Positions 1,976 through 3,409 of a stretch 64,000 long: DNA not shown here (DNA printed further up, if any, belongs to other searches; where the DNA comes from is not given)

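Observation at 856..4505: Five-gene minus-strand operon: solute-binding protein, beta-sandwich/pilin-anchor fusion and three paralogous TrbC/VirB2-like pilins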

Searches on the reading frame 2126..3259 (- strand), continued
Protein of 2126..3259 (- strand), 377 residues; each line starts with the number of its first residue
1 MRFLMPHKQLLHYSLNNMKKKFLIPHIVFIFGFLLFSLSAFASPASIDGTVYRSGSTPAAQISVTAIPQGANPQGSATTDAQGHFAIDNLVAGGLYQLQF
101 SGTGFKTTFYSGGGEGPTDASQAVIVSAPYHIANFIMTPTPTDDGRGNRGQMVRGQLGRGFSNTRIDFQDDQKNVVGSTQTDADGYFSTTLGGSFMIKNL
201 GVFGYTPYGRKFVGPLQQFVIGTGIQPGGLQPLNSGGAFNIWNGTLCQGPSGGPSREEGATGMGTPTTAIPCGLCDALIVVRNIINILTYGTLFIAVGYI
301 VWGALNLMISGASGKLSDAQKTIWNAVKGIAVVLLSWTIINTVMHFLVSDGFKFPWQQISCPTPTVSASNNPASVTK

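Call 85: search_protein_families(library=pfam, proteins=[P0127, P0146, P0153, P0158, P0161, P0165, P0170, P0180, P0183, P0185], max_evalue=0.001)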
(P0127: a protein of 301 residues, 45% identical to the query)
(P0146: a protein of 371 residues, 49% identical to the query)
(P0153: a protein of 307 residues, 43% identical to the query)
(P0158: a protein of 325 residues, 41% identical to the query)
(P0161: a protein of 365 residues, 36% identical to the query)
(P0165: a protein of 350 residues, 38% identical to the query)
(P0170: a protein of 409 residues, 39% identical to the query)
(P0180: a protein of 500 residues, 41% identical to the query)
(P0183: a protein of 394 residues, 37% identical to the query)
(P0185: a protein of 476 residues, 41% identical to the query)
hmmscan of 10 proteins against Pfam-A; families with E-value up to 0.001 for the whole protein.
P0127 (301 aa): 2 families
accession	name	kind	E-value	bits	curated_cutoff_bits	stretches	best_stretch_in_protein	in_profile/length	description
PF18895.5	T4SS_pilin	-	2e-07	31.4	26.6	1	58-120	10-71/71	Type IV secretion system pilin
PF04956.18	TrbC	-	0.00026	21.6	27.9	0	55-120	39-98/98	TrbC/VIRB2 pilin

P0146 (371 aa): 0 families

P0153 (307 aa): 2 families
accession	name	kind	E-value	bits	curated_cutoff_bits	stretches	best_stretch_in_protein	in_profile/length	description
PF18895.5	T4SS_pilin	-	2e-07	31.4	26.6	1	58-120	10-71/71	Type IV secretion system pilin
PF19607.4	DUF6112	-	0.00094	19.4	25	0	54-124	13-78/88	Family of unknown function (DUF6112)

P0158 (325 aa): 1 family
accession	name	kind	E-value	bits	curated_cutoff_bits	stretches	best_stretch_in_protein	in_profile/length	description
PF18895.5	T4SS_pilin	-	3.7e-13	49.8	26.6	1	37-101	8-71/71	Type IV secretion system pilin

P0161 (365 aa): 1 family
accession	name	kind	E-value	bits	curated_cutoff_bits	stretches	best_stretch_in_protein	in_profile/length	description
PF18895.5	T4SS_pilin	-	1.7e-10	41.2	26.6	1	46-113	5-71/71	Type IV secretion system pilin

P0165 (350 aa): 1 family
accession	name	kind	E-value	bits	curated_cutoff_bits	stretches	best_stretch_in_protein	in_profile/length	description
PF18895.5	T4SS_pilin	-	1.4e-05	25.5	26.6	1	50-107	10-66/71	Type IV secretion system pilin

P0170 (409 aa): 1 family
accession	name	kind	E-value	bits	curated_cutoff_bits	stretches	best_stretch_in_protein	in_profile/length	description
PF18895.5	T4SS_pilin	-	2.8e-05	24.5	26.6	1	50-107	10-66/71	Type IV secretion system pilin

P0180 (500 aa): 1 family
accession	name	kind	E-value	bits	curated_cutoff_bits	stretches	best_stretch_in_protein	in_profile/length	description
PF18895.5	T4SS_pilin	-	0.00011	22.6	26.6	1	37-99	10-71/71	Type IV secretion system pilin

P0183 (394 aa): 3 families
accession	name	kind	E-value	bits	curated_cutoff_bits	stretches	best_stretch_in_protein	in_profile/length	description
PF01464.25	SLT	-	6.2e-23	81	21.3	1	247-347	10-101/117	Transglycosylase SLT domain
PF18895.5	T4SS_pilin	-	0.00016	22.1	26.6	1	59-123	8-71/71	Type IV secretion system pilin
PF18896.5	SLT_3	-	0.00094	20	27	0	254-316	17-72/89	Lysozyme like domain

P0185 (476 aa): 1 family
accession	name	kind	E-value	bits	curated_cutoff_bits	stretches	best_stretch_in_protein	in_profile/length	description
PF18895.5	T4SS_pilin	-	4.9e-06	27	26.6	1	64-126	9-70/71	Type IV secretion system pilin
